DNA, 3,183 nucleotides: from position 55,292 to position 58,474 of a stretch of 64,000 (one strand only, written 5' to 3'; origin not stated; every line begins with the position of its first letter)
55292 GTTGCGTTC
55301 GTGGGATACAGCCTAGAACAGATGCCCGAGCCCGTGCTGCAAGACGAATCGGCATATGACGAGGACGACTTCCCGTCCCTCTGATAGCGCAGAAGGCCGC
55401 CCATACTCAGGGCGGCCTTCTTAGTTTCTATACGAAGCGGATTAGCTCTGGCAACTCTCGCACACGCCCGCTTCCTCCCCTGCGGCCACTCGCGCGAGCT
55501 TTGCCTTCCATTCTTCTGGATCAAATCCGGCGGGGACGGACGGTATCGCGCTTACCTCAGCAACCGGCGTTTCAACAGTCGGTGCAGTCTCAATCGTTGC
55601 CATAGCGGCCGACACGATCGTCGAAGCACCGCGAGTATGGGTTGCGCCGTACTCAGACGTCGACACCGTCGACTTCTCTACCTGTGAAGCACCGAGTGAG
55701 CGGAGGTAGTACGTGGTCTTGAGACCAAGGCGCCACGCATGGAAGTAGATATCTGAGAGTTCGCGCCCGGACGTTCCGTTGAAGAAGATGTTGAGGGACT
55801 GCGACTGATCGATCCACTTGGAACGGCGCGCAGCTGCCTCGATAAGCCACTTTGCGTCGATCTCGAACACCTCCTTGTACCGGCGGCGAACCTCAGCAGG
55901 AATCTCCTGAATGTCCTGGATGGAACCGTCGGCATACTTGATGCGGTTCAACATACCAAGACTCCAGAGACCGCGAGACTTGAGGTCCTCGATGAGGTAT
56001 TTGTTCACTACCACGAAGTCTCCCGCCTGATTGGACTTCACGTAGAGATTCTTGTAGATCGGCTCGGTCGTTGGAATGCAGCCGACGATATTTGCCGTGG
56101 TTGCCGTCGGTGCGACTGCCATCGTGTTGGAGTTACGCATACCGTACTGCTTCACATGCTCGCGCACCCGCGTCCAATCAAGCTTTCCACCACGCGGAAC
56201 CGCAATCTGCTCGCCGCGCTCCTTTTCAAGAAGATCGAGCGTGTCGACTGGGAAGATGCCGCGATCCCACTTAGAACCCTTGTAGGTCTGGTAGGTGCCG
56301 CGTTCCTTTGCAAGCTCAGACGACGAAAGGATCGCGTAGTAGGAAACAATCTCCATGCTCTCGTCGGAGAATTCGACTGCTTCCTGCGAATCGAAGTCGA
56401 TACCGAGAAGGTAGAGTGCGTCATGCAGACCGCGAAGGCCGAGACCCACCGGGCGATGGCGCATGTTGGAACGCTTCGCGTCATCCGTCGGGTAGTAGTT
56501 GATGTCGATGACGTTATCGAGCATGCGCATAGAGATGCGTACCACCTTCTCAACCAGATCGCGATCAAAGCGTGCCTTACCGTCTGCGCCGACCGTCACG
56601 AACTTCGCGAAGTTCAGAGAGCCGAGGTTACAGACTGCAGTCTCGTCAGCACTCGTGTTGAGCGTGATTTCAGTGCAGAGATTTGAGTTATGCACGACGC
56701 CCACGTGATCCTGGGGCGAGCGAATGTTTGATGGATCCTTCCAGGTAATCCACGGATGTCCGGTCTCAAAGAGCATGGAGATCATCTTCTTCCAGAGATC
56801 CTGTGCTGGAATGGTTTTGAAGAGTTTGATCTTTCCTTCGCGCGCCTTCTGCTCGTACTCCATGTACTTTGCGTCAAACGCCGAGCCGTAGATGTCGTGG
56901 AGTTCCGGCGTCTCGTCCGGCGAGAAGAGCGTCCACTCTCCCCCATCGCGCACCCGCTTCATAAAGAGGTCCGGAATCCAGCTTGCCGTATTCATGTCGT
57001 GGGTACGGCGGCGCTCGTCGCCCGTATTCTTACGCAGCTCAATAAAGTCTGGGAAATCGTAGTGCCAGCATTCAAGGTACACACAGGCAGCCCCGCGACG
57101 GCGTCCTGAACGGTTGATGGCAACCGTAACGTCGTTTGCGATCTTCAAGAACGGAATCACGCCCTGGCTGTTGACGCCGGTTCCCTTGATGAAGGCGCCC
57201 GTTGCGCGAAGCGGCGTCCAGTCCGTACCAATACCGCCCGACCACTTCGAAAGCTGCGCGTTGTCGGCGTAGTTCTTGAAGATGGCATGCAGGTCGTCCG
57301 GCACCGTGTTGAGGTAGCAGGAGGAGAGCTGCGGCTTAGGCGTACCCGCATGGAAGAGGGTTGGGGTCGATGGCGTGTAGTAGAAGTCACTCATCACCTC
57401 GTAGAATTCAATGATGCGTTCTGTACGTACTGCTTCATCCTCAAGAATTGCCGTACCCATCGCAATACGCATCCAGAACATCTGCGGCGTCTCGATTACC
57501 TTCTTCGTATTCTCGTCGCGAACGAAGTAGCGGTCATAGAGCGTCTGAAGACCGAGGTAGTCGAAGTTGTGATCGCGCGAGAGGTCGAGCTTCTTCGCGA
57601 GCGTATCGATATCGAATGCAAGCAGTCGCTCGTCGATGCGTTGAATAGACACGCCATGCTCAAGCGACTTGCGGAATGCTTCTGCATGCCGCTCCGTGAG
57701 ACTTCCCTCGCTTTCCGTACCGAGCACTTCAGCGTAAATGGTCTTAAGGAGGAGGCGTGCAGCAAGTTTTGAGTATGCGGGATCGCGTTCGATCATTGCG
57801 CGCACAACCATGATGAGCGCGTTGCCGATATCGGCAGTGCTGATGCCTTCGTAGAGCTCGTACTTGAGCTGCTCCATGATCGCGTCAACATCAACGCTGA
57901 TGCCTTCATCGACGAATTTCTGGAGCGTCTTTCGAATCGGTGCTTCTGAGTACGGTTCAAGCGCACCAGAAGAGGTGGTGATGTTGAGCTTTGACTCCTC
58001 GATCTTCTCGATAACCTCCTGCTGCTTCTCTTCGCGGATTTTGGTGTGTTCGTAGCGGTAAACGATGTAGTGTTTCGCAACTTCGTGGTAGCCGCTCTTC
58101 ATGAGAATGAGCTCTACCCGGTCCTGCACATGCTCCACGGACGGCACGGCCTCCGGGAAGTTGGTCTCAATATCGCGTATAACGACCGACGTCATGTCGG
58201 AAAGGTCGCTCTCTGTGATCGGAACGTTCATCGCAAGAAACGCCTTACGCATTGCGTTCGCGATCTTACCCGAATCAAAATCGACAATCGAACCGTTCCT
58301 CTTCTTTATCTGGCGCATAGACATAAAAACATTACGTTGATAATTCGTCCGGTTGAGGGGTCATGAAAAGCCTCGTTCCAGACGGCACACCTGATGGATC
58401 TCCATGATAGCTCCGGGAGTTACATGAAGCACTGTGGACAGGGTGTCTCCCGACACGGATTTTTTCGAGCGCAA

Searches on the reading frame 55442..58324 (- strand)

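Call 82: search_protein_families(library=pfam, proteins=[window:55442-58324:-], max_evalue=0.00001)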
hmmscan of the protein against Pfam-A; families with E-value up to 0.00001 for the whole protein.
window:55442-58324:- (960 aa): 3 families
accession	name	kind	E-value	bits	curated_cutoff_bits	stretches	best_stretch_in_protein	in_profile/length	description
PF02867.20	Ribonuc_red_lgC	-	6.9e-191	635.9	23.9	1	334-874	1-523/523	Ribonucleotide reductase, barrel domain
PF03477.21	ATP-cone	-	5.2e-29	101.1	25.8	1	5-94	2-87/88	ATP cone domain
PF00317.26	Ribonuc_red_lgN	-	1.8e-25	89.2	28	1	253-330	2-76/77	Ribonucleotide reductase, all-alpha domain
